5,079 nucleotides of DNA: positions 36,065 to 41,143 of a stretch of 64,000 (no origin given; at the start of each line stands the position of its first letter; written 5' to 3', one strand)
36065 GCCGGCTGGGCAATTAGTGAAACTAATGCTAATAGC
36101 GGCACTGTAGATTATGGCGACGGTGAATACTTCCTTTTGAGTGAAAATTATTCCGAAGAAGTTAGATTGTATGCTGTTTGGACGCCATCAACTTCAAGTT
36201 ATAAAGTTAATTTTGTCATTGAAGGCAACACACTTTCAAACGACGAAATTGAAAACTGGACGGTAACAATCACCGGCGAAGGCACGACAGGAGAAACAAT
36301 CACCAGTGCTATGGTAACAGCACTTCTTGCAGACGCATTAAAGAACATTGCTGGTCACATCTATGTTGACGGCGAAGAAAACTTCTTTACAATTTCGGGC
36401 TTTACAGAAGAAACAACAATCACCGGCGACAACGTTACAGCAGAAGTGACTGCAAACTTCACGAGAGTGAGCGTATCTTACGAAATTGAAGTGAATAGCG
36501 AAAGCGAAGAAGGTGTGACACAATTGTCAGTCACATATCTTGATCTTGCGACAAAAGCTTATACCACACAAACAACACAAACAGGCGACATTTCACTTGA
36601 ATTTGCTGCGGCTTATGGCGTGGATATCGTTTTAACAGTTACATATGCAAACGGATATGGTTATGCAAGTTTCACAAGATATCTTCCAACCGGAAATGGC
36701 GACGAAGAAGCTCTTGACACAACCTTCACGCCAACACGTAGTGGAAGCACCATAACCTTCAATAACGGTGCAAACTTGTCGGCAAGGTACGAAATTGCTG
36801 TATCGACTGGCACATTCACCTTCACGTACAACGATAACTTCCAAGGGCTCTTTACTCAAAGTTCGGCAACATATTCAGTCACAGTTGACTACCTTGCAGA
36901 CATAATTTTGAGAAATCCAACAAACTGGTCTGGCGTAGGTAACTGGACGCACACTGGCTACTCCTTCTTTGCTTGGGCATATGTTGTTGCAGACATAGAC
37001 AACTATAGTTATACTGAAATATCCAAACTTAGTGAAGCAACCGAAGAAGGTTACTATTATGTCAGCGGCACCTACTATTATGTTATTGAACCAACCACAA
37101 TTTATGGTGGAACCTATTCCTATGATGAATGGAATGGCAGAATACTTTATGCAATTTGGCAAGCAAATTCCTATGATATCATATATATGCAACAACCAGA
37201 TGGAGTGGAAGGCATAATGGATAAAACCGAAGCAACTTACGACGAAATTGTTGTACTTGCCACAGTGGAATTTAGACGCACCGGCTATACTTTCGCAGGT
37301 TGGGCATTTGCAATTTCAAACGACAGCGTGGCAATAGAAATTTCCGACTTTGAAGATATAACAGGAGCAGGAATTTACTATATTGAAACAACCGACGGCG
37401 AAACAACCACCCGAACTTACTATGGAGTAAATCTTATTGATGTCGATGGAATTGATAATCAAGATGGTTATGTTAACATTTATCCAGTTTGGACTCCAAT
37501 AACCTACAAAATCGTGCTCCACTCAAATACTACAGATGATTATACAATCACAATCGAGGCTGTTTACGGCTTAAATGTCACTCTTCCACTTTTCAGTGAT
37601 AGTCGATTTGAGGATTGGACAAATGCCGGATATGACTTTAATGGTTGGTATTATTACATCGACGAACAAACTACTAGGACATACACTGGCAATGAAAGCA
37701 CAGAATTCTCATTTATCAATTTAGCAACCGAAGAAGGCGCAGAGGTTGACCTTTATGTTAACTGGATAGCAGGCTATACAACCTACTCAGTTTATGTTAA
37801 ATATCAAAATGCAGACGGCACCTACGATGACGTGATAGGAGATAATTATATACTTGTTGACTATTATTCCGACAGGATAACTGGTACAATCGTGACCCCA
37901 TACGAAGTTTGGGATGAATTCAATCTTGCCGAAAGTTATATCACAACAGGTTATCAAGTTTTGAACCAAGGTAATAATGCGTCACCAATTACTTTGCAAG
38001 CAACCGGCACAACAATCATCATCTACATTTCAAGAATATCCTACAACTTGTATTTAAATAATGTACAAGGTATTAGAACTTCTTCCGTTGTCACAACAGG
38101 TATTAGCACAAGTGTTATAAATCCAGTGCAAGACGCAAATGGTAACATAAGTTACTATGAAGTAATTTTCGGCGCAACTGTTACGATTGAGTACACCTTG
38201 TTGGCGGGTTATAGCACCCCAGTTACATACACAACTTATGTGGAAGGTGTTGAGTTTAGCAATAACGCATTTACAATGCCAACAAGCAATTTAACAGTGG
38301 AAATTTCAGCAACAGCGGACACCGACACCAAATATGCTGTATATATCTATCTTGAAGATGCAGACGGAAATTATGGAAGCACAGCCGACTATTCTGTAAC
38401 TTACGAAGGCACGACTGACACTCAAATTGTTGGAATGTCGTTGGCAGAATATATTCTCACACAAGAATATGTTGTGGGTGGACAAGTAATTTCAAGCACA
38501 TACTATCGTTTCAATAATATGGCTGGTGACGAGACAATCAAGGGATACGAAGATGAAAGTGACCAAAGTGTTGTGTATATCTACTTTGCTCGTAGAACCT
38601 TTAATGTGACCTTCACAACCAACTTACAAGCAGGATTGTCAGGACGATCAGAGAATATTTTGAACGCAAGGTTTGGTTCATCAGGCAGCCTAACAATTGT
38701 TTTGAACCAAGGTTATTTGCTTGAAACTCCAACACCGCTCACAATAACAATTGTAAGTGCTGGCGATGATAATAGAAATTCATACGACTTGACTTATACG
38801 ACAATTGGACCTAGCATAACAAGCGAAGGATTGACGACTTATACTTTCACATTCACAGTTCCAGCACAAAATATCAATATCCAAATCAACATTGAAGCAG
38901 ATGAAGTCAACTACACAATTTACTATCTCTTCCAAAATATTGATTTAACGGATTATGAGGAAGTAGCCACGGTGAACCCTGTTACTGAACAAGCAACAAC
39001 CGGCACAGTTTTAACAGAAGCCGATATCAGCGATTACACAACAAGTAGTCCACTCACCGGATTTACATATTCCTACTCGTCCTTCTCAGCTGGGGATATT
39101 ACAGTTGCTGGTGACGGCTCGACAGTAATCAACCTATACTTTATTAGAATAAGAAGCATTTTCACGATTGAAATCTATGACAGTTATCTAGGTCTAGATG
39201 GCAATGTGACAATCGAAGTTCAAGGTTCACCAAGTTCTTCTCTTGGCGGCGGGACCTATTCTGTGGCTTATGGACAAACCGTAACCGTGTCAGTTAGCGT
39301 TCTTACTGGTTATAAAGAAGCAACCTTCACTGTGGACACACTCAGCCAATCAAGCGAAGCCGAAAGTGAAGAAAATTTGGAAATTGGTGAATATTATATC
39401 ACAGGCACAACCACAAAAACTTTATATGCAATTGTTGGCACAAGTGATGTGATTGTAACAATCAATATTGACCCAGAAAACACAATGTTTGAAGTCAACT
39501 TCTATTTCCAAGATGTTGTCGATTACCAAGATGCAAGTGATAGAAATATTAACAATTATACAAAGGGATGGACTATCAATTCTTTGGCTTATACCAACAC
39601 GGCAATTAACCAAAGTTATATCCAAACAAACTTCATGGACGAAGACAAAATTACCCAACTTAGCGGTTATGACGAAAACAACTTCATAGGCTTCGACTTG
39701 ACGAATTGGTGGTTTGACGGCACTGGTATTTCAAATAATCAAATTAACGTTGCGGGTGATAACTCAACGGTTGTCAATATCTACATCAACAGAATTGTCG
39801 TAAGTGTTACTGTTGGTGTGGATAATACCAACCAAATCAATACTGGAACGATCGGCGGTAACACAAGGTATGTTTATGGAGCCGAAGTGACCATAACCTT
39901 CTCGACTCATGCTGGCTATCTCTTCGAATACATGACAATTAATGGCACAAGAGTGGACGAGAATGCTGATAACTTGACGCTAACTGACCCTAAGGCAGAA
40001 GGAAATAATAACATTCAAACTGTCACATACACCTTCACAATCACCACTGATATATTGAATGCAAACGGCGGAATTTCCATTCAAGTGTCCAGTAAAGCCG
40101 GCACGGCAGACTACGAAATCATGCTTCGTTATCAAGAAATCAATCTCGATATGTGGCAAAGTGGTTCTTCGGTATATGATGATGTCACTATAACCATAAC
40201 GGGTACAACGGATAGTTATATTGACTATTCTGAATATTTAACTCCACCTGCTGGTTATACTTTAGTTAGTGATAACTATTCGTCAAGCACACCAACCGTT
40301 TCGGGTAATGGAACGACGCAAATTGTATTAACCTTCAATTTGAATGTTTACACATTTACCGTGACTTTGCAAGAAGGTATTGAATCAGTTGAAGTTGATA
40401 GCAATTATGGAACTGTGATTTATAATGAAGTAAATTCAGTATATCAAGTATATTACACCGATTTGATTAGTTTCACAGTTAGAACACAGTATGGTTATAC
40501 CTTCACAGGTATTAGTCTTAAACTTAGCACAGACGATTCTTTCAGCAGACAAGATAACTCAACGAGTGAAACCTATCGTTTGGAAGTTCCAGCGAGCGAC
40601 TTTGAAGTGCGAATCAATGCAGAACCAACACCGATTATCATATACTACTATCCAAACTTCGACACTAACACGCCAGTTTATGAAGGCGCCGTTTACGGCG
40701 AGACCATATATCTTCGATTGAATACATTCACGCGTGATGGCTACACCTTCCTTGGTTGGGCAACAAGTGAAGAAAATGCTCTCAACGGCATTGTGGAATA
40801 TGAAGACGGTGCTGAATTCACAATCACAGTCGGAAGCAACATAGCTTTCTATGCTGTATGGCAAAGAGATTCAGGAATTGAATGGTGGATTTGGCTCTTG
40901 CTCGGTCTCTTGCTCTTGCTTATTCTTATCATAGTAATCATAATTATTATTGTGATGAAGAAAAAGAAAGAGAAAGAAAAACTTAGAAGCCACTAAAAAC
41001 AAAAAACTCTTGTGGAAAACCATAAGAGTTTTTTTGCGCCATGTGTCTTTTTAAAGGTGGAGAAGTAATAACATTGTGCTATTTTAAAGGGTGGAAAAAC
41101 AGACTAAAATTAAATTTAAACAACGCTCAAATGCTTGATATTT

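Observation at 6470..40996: A single 34.5-kb ORF (11,508 codons) encodes a giant modular surface protein and fills over half the window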

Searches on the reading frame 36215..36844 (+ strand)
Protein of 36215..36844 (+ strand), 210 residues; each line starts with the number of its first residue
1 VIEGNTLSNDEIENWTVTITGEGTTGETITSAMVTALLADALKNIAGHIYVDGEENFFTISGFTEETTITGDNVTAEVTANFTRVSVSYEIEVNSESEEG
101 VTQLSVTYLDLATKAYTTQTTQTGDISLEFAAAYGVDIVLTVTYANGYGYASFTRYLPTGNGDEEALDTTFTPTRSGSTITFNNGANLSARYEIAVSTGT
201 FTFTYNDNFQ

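Call 38: search_protein_families(library=pfam, proteins=[window:36215-36844:+], max_evalue=1)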
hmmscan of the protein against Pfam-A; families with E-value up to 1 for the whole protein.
window:36215-36844:+ (210 aa): 1 family
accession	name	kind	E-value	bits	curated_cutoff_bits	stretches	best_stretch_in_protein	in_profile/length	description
PF21086.3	ACT_PSP_2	-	0.16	12.5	24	1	68-139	6-75/77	ACT domain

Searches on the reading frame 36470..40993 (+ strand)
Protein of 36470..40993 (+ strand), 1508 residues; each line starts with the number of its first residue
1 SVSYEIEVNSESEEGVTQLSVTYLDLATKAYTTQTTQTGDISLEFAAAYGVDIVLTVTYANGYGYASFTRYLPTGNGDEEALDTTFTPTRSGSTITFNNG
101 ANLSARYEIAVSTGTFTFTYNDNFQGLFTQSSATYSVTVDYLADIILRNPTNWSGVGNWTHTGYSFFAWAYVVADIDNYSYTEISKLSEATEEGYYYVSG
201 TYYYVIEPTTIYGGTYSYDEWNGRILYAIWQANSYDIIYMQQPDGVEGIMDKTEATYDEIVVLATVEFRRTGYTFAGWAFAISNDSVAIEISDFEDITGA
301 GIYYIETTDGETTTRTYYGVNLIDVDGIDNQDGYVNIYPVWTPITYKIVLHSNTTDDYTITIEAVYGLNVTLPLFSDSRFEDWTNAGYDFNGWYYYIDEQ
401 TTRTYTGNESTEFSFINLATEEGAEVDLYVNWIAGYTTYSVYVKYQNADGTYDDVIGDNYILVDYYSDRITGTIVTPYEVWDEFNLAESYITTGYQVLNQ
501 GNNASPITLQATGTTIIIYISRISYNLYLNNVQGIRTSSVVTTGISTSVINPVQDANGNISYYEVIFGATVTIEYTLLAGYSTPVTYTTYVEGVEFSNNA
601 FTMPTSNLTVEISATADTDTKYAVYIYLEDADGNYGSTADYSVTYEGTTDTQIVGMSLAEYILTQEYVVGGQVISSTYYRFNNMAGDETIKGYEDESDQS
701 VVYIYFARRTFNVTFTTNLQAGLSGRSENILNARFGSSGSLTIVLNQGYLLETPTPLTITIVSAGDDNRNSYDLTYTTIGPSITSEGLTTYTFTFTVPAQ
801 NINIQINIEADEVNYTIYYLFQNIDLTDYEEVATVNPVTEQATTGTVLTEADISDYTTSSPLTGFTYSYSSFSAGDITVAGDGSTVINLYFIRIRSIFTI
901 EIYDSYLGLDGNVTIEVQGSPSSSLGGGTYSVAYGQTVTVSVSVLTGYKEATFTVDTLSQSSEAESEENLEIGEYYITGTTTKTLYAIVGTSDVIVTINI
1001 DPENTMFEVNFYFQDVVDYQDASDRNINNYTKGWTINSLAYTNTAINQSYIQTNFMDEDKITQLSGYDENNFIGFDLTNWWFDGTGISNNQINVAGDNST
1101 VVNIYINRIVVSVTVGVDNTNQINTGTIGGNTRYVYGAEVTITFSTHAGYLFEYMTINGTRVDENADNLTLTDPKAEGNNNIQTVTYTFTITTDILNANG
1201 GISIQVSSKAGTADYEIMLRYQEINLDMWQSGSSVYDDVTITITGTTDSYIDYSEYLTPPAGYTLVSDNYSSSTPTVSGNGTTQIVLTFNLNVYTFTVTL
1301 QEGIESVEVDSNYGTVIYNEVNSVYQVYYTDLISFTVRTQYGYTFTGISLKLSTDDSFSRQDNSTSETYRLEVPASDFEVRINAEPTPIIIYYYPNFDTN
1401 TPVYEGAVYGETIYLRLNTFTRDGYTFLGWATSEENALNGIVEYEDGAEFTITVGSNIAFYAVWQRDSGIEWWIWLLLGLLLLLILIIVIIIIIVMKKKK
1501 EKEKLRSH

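Call 18: find_homologous_proteins(query=window:36470-40993:+, max_evalue=1e-10)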
Query window:36470-40993:+ (1508 aa): 45 proteins with E <= 1e-10 among 8000 candidates.
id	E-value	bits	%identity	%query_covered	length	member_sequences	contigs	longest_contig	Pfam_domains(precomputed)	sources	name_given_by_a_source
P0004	2.7e-75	272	33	9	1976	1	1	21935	PF09479.17,PF13306.13,PF18998.7,PF17510.9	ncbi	-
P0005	1.2e-55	207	46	4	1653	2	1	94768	PF09479.17,PF13306.13,PF18998.7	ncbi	-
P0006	1.7e-54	203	32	15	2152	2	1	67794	PF09479.17,PF20958.3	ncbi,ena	-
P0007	1.2e-53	200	33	12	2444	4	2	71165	PF09479.17,PF08481.17,PF18998.7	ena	-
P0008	3.3e-49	186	32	14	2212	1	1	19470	PF09479.17,PF13306.13,PF18998.7,PF13855.13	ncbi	ncbi:MAG: leucine-rich repeat protein [Candidatus Spyradenecus sp.]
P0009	6.8e-47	178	32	14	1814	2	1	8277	PF09479.17,PF13306.13,PF18998.7,PF13855.13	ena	-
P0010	7.8e-44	168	26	19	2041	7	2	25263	PF09479.17,PF18998.7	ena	-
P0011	2.1e-35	140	31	14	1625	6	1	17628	PF09479.17,PF18998.7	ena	-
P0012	2.7e-34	136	47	4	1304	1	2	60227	PF09479.17,PF18998.7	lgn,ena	-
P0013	7.5e-31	125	30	14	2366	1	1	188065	PF09479.17,PF18998.7,PF13620.13,PF20595.5,PF17210.10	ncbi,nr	ncbi:MAG: InlB B-repeat-containing protein [Saccharofermentans sp.]|nr:InlB B-repeat-containing prot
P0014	2.1e-28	117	34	9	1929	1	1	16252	PF09479.17,PF13306.13,PF18998.7,PF07581.18,PF13676.12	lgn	-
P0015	7.4e-27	112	46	4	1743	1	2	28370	PF09479.17,PF18998.7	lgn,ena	-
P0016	3.4e-23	99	47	4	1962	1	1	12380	PF00497.26,PF09479.17,PF13306.13,PF18998.7,PF13676.12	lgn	-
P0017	4.0e-23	99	49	4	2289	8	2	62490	PF09479.17,PF13306.13,PF18998.7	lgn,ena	-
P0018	1.5e-22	97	31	10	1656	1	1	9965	PF09479.17,PF19789.7,PF18998.7,PF21817.4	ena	-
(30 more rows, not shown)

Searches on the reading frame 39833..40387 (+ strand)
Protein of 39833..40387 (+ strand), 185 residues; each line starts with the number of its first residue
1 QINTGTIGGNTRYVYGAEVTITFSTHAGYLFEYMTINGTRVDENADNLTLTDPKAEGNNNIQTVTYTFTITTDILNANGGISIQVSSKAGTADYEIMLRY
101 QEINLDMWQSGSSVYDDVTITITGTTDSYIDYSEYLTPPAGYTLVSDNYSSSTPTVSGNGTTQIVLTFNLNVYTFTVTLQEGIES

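Call 38: search_protein_families(library=pfam, proteins=[window:39833-40387:+], max_evalue=1)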
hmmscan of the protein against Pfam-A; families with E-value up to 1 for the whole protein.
window:39833-40387:+ (185 aa): 3 families
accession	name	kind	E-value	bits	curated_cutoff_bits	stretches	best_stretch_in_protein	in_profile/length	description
PF18998.6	Flg_new_2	-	8.9e-06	26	23.6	1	4-70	10-71/73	Divergent InlB B-repeat domain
PF17965.7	MucBP_2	-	0.0021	18.9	23.4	1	120-163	19-65/74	Mucin binding domain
PF18522.7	DUF5620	-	0.1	13.4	25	1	43-134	4-93/120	Domain of unknown function (DUF5620)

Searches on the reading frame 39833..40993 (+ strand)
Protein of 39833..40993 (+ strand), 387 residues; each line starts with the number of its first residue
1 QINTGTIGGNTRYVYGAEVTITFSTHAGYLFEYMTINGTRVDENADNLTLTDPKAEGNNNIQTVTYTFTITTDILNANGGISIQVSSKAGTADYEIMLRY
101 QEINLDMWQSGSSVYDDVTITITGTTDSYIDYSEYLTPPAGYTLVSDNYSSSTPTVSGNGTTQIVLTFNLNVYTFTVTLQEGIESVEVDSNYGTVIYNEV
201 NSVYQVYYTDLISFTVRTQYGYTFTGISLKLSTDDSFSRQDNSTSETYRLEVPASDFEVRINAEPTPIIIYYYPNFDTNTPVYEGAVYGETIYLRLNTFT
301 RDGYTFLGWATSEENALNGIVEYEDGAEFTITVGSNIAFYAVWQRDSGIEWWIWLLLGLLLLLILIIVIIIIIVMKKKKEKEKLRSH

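Call 64: search_protein_families(library=ncbifam, proteins=[window:39833-40993:+], max_evalue=0.001)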
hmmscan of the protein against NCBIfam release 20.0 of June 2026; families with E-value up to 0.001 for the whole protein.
window:39833-40993:+ (387 aa): 1 family
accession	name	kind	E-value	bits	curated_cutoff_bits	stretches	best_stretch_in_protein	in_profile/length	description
NF041738.1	GG_III-CTERM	domain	0.00069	19.4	22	0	354-381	1-28/28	GGIII-like transmembrane region-containing protein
